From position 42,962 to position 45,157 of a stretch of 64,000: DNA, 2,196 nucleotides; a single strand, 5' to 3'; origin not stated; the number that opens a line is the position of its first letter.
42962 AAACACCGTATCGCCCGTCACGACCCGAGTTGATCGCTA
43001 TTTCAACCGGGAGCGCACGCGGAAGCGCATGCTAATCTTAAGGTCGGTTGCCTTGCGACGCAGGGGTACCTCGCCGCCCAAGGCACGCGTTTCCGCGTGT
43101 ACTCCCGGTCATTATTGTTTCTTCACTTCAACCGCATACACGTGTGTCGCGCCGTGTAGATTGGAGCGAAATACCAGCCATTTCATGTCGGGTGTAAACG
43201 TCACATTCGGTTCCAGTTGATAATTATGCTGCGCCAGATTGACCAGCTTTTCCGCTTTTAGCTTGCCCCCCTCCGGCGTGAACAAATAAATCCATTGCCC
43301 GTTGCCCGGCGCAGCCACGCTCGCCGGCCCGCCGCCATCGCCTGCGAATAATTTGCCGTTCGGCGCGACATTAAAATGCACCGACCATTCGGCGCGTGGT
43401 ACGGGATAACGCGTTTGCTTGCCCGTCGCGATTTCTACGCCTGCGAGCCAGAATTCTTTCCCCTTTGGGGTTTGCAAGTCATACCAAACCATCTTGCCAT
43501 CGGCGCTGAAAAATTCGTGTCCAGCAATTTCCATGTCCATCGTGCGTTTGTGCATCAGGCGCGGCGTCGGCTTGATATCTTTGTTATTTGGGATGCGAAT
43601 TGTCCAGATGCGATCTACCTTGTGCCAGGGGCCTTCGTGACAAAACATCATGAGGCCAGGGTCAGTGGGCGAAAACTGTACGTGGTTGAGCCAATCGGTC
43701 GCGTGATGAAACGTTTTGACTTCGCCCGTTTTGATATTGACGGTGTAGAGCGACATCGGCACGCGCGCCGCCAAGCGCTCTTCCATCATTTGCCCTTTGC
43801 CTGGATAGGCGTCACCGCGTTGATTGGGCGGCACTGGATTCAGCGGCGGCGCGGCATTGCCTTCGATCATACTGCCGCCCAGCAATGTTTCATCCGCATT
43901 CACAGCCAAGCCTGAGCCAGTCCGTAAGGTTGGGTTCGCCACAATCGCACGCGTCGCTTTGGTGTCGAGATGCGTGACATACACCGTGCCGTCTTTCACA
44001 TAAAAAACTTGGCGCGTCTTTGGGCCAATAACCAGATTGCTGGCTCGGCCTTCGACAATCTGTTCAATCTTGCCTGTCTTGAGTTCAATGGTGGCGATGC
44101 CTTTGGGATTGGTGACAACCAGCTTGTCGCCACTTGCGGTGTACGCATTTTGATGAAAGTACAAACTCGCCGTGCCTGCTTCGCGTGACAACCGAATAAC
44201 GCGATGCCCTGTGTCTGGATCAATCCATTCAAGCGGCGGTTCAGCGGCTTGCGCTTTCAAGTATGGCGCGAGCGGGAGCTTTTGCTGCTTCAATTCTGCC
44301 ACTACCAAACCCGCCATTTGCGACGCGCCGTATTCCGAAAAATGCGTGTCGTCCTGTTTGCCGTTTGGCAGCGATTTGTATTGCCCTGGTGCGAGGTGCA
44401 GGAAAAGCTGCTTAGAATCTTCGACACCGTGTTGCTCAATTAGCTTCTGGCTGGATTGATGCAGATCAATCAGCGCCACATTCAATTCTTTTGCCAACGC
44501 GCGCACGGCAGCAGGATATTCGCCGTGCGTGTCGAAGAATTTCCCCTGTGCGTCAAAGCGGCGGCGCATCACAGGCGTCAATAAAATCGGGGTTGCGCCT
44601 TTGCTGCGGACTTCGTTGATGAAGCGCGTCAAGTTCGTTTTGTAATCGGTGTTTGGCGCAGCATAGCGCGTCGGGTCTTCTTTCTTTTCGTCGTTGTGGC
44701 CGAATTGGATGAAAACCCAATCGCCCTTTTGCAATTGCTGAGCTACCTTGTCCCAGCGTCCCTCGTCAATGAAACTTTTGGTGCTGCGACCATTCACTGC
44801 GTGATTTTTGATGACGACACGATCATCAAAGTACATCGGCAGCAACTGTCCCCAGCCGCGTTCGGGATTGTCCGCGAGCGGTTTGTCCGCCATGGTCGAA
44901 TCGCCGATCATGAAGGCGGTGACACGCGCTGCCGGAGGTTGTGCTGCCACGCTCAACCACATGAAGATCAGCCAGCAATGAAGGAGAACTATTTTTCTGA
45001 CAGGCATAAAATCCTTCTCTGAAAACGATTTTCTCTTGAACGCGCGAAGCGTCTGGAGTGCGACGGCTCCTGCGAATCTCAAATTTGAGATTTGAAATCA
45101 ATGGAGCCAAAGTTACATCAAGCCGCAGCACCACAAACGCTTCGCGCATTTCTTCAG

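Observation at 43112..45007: Single polypeptide fusing a CE12 acetylesterase to a PL22 oligogalacturonide lyase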

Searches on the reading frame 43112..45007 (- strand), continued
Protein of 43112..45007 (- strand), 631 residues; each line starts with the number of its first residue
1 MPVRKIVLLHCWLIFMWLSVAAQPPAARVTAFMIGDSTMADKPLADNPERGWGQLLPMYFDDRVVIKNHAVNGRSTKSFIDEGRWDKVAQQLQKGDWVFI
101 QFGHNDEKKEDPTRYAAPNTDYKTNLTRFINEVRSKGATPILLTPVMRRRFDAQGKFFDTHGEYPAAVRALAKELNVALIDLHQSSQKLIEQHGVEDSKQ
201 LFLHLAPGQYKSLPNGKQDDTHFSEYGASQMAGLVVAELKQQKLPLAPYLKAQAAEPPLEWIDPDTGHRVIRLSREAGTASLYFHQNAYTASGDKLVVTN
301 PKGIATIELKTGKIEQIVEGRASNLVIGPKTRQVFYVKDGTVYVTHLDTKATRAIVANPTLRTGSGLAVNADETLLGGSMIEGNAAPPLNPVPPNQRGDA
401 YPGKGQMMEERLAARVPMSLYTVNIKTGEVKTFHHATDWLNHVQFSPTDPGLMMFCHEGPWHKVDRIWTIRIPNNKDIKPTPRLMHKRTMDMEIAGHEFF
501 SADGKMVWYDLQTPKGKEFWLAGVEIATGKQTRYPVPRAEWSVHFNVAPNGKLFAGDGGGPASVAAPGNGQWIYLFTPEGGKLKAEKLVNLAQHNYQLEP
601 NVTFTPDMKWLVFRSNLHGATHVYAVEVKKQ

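Call 39: find_related_loci(query=window:43112-45007:-, collection=genome_contigs, flank=8000)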
Query window:43112-45007:- (631 aa) in genome_contigs; peptide patterns used: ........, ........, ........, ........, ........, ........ (x = any residue, [..] = any of these).
281 stretches matched a pattern; 265 encode a relative of the query (tblastn E <= 1e-3); the best 80 are kept; 80 distinct loci.
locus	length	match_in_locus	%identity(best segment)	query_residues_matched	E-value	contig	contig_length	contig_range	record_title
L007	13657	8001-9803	76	23-631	0e+0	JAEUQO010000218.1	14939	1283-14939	MAG: Acidobacteria bacterium isolate new MAG-253 k141_204606, whole genome shotgun sequence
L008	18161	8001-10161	80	3-629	0e+0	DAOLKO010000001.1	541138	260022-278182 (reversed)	MAG TPA_asm: Blastocatellia bacterium isolate AMR_MDS_0338 NODE_1_length_541138_cov_17.696368, whole genome shotgun sequ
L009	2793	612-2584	82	30-629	0e+0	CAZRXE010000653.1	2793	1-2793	MAG TPA_asm: uncultured Heliomicrobium sp. isolate binchicken_co200_54 genome assembly, contig: k141_16235, whole genome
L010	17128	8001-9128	80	252-629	0e+0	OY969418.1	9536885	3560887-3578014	MAG: uncultured Acidobacteriota bacterium isolate MFD09212.bin.c.1 genome assembly, chromosome: 1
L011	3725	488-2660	78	25-631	0e+0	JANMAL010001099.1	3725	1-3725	MAG: Blastocatellia bacterium isolate OTE_12_concoct_250 OTE_12_k141_1966243, whole genome shotgun sequence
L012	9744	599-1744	79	252-631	0e+0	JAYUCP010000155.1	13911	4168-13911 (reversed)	MAG: Acidobacteriota bacterium isolate GFS_6987 GFS_6987_154, whole genome shotgun sequence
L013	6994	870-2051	78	244-631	0e+0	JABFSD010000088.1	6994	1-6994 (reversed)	MAG: Acidobacteria bacterium isolate S-RSF-IL-17 seq_3956, whole genome shotgun sequence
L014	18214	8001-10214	78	1-631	0e+0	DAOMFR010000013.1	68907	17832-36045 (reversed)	MAG TPA_asm: Blastocatellia bacterium isolate AMR_MDS_4997 NODE_98_length_68907_cov_13.582990, whole genome shotgun sequ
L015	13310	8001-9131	77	249-631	0e+0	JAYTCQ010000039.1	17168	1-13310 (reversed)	MAG: Blastocatellia bacterium isolate GFS_1591 GFS_1591_38, whole genome shotgun sequence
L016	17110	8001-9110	77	256-631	0e+0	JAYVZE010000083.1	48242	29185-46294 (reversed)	MAG: Blastocatellia bacterium isolate GL88_UP_metabat_53 GL88_UP_metabat_53_82, whole genome shotgun sequence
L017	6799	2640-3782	76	246-631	0e+0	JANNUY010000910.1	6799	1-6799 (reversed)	MAG: Acidobacteriota bacterium isolate VAR_35_concoct_282_sub VAR_35_k141_2175980, whole genome shotgun sequence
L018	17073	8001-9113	76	255-631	0e+0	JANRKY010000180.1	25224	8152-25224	MAG: Blastocatellia bacterium isolate bins.148 k141_4379060, whole genome shotgun sequence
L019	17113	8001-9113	74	256-628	0e+0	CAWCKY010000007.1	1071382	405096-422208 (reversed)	MAG: uncultured Acidobacteriota bacterium isolate MFD03602.bin.2.40 genome assembly, contig: contig_6059, whole genome s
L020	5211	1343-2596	67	224-630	0e+0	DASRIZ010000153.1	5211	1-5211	MAG TPA_asm: Blastocatellia bacterium isolate SMAG_U10123 k141_3443781, whole genome shotgun sequence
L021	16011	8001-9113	72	255-631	0e+0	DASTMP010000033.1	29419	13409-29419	MAG TPA_asm: Blastocatellia bacterium isolate SMAG_U3747 k141_1021435, whole genome shotgun sequence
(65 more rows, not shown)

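Call 60: predict_structure(alignment_id=A1)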
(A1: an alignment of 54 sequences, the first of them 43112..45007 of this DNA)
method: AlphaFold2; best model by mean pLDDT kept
length: 631 residues; sequences in the alignment: 54
mean_pLDDT: 89.2   pTM: 0.72
mean pLDDT of the five models: 89.2, 88.8, 87.9, 87.5, 85.8
residues with pLDDT >= 90: 416; 70-90: 160; 50-70: 51; < 50: 4
segments of 3 or more residues with pLDDT < 50: none
pLDDT, mean of each block of 10 residues (from residue 1): 84 88 84 97 90 95 96 89 96 98 76 72 96 98 97 95 95 98 98 93 89 91 94 96 94 79 94 91 77 92 91 92 89 95 96 97 90 96 77 54 70 89 98 93 94 90 86 85 89 74 94 81 96 92 90 89 61 94 94 82 91 90 91 54
secondary structure, 60 per line:
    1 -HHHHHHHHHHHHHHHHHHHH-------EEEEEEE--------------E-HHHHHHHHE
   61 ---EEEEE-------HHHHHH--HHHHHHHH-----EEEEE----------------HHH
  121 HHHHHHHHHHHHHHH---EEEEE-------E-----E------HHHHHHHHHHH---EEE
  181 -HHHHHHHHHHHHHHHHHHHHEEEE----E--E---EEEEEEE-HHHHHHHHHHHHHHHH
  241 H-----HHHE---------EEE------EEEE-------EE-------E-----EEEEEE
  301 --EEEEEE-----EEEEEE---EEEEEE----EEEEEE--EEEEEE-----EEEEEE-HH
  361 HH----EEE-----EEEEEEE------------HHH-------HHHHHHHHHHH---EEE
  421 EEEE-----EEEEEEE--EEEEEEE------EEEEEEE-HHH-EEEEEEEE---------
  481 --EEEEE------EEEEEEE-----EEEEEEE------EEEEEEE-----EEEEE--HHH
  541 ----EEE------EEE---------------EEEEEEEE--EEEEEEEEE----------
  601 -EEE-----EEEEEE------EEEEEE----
elements in order: H2-21 E29-35 H52-59 E64-68 H76-81 H84-91 E97-101 H118-135 E139-143 H164-174 E178-180 H182-201 E202-205 E217-223 H225-241 E260-262 E269-272 E295-300 E303-308 E314-319 E323-328 E333-338 E341-346 E352-357 H359-362 E367-369 E375-381 H404-414 E418-424 E430-436 E439-445 E452-458 E464-471 E483-487 E494-500 E506-512 E519-525 E531-535 E545-547 E554-556 E572-579 E582-590 E602-604 E610-615 E622-627

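Call 63: fold_search(model_id=the predicted structure, library=pdb)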
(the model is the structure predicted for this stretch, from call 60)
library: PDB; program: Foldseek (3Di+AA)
matches with E <= 10: 1775; with E <= 0.001: 555
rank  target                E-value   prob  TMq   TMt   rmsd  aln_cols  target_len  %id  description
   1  3pe7                  2.7e-26  1.00  0.50  0.81   3.2       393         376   23  Oligogalacturonate lyase in complex with manganese (released 2010-11-03)
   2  3c5m_A                1.0e-25  1.00  0.48  0.79   4.4       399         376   23  Crystal structure of oligogalacturonate lyase (VPA0088) from Vibrio parahaemolyticus. Northeast Structural Genomics Co (released 2008-02-26)
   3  3c5m_B                2.4e-25  1.00  0.48  0.79   4.4       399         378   23  Crystal structure of oligogalacturonate lyase (VPA0088) from Vibrio parahaemolyticus. Northeast Structural Genomics Co (released 2008-02-26)
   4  2o14                  4.7e-14  1.00  0.30  0.52   3.5       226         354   30  X-Ray Crystal Structure of Protein YXIM_BACsu from Bacillus subtilis. Northeast Structural Genomics Consortium Target SR (released 2006-12-12)
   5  1deo_A                6.6e-14  1.00  0.30  0.78   2.8       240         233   23  RHAMNOGALACTURONAN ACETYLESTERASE FROM ASPERGILLUS ACULEATUS AT 1.55 A RESOLUTION WITH SO4 IN THE ACTIVE SITE (released 2000-04-26)
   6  3c1u                  5.9e-13  1.00  0.30  0.79   2.8       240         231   23  D192N mutant of Rhamnogalacturonan acetylesterase (released 2008-08-05)
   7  2ecf                  1.9e-10  1.00  0.35  0.32   6.6       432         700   11  Crystal Structure of Dipeptidyl Aminopeptidase IV from Stenotrophomonas maltophilia (released 2008-02-26)
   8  4aow_B                2.1e-10  1.00  0.35  0.67   5.3       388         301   15  Crystal structure of the human Rack1 protein at a resolution of 2.45 angstrom (released 2012-08-08)
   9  5lcw_R                2.1e-10  1.00  0.37  0.58  13.8       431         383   10  Cryo-EM structure of the Anaphase-promoting complex/Cyclosome, in complex with the Mitotic checkpoint complex (APC/C-M (released 2016-08-10)
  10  9c3h_Sg               3.1e-10  1.00  0.34  0.63   6.1       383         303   15  Structure of the CNOT3-bound human 80S ribosome with tRNA-ARG in the P-site. (released 2024-12-04)
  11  5olj                  3.5e-10  1.00  0.34  0.31   8.2       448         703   10  Crystal structure of Porphyromonas gingivalis dipeptidyl peptidase 4 (released 2017-09-06)
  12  6g18_g                5.8e-10  1.00  0.36  0.66   5.6       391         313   15  Cryo-EM structure of a late human pre-40S ribosomal subunit - State C (released 2018-06-06)
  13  5lcw_Q                6.5e-10  1.00  0.38  0.63   6.6       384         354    9  Cryo-EM structure of the Anaphase-promoting complex/Cyclosome, in complex with the Mitotic checkpoint complex (APC/C-M (released 2016-08-10)
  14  9e2g_2B               7.7e-10  1.00  0.30  0.31  12.0       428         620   12  Cryo-EM structure of 48 nm repeat of microtubule doublet from T. brucei flagellum (released 2025-03-12)
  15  1c5k                  8.6e-10  1.00  0.29  0.44   9.8       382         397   11  THE STRUCTURE OF TOLB, AN ESSENTIAL COMPONENT OF THE TOL-DEPENDENT TRANSLOCATION SYSTEM AND ITS INTERACTIONS WITH THE TR (released 2000-12-06)
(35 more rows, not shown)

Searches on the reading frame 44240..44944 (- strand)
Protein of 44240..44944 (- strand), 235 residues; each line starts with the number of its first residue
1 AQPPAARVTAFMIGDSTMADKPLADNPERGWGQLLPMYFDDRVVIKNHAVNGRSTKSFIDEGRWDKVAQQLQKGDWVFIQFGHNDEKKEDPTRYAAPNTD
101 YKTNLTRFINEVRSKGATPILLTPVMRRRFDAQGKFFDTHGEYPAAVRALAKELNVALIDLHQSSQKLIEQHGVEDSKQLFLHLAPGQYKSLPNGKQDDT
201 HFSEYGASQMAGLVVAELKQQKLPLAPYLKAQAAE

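Call 34: find_homologous_proteins(query=window:44240-44944:-, max_evalue=0.00001)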
Query seq(235 aa) (235 aa): 7868 proteins with E <= 0.00001 among 8000 candidates; the best 120 are listed.
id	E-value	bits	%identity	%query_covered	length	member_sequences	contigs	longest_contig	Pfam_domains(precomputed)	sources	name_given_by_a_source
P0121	7.5e-121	420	81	96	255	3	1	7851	PF13472.13,PF00657.29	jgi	jgi:DNA sulfur modification protein DndE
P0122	1.0e-118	413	78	99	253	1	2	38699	PF13472.13,PF00657.29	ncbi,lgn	-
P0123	1.1e-111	390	76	97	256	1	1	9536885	PF13472.13,PF00657.29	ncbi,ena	-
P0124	1.9e-108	379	74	96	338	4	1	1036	PF00326.28,PF13472.13,PF20434.6,PF00657.29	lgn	-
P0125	9.1e-108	377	71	96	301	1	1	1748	PF01095.26,PF13472.13,PF00657.29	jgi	jgi:DNA sulfur modification protein DndE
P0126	3.4e-107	375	72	96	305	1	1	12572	PF01095.26,PF13472.13,PF00657.29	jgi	jgi:DNA sulfur modification protein DndE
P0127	1.4e-97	344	66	98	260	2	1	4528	PF13472.13,PF00657.29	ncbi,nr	ncbi:MAG: rhamnogalacturonan acetylesterase, partial [Bacteroidota bacterium]|nr:rhamnogalacturonan 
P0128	2.8e-96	339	64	98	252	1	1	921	PF13472.13,PF00657.29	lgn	-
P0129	9.5e-96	338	64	97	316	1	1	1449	PF13472.13,PF00657.29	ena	-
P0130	1.5e-93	331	62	97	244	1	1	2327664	PF13472.13,PF00657.29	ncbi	ncbi:MAG: rhamnogalacturonan acetylesterase [Tenuifilaceae bacterium]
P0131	2.2e-93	330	62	96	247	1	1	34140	PF13472.13,PF00657.29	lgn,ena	-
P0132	5.3e-93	329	62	97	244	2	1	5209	PF13472.13,PF00657.29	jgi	-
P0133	6.2e-93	329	64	96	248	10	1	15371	PF13472.13,PF00657.29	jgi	-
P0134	1.0e-92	328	65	95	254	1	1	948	PF13472.13,PF00657.29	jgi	jgi:lysophospholipase L1-like esterase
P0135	1.5e-92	327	65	94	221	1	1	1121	PF13472.13,PF00657.29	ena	-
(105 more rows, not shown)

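Call 43: find_encoding_contigs(protein=P0123, flank=8000, max_places=2)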
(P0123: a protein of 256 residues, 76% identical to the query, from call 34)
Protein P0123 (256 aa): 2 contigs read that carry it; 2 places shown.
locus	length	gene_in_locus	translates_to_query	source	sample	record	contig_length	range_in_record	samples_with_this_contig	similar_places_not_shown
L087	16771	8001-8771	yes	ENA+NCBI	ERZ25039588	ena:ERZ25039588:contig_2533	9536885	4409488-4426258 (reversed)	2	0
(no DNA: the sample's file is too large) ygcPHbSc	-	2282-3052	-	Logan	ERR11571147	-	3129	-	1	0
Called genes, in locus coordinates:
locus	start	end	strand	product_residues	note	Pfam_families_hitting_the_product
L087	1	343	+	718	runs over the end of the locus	PF14537:Cytochrom_c3_2 (faint), PF09699:Paired_CXXCH_1 (faint), PF14522:Cytochrome_C7 (faint), PF13432:TPR_16, PF23914:TPR_CcmH_CycH, PF13432:TPR_16 (weak), PF13428:TPR_14 (weak), PF13432:TPR_16 (weak), +14 more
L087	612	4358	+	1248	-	PF13620:CarboxypepD_reg, PF13715:CarbopepD_reg_2 (weak), PF07715:Plug (weak), PF25183:OMP_b-brl_4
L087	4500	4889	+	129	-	-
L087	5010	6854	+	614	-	PF01839:FG-GAP (faint), PF13517:FG-GAP_3, PF07593:UnbV_ASPIC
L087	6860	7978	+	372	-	-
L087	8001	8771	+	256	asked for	PF00657:Lipase_GDSL, PF13472:Lipase_GDSL_2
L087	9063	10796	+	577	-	PF22848:ASD1_dom, PF06964:Alpha-L-AF_C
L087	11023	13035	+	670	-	PF22848:ASD1_dom, PF06964:Alpha-L-AF_C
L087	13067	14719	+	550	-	PF22848:ASD1_dom, PF06964:Alpha-L-AF_C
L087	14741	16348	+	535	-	PF22848:ASD1_dom, PF06964:Alpha-L-AF_C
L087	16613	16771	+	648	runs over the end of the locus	PF25917:BSH_RND, PF25954:Beta-barrel_RND_2, PF25990:Beta-barrel_YknX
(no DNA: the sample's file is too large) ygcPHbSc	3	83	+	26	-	?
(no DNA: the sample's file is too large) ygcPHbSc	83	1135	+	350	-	PF13517:FG-GAP_3 (weak), PF01839:FG-GAP (faint), PF13517:FG-GAP_3, PF07593:UnbV_ASPIC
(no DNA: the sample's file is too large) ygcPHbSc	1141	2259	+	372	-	PF13432:TPR_16, PF23914:TPR_CcmH_CycH, PF13371:TPR_9, PF13414:TPR_11, PF13432:TPR_16, PF14559:TPR_19, PF12895:ANAPC3, PF13414:TPR_11, +28 more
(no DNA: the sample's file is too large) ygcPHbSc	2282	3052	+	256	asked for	PF00657:Lipase_GDSL, PF13472:Lipase_GDSL_2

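Call 44: find_encoding_contigs(protein=P0122, flank=8000, max_places=2)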
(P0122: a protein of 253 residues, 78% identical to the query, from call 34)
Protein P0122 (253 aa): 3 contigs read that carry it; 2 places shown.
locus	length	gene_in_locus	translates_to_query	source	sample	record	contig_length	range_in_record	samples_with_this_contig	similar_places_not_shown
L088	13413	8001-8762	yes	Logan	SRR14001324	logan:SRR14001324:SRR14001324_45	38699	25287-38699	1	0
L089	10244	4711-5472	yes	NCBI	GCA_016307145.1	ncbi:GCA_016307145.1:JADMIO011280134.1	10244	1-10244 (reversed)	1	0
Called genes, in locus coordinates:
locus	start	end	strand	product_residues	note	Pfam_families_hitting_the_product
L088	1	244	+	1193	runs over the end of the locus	PF13620:CarboxypepD_reg, PF13715:CarbopepD_reg_2 (weak), PF25183:OMP_b-brl_4, PF00593:TonB_dep_Rec_b-barrel (weak)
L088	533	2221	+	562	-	PF14522:Cytochrome_C7 (faint), PF22113:Mtrc-MtrF_II-IV_dom (faint), PF09699:Paired_CXXCH_1 (faint), PF13432:TPR_16 (weak), PF14559:TPR_19 (weak), PF13428:TPR_14 (weak), PF13432:TPR_16, PF14559:TPR_19 (weak), +15 more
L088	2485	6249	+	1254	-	PF13620:CarboxypepD_reg, PF13715:CarbopepD_reg_2 (weak), PF07715:Plug (weak), PF25183:OMP_b-brl_4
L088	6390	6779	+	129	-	-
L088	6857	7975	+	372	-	-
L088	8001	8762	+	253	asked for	PF00657:Lipase_GDSL, PF13472:Lipase_GDSL_2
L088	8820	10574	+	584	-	PF22848:ASD1_dom, PF06964:Alpha-L-AF_C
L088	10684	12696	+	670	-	PF22848:ASD1_dom, PF06964:Alpha-L-AF_C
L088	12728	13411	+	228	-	?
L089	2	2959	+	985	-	?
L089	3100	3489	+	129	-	-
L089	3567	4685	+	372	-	-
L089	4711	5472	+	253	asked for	PF00657:Lipase_GDSL, PF13472:Lipase_GDSL_2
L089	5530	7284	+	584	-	PF22848:ASD1_dom, PF06964:Alpha-L-AF_C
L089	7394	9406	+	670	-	PF22848:ASD1_dom, PF06964:Alpha-L-AF_C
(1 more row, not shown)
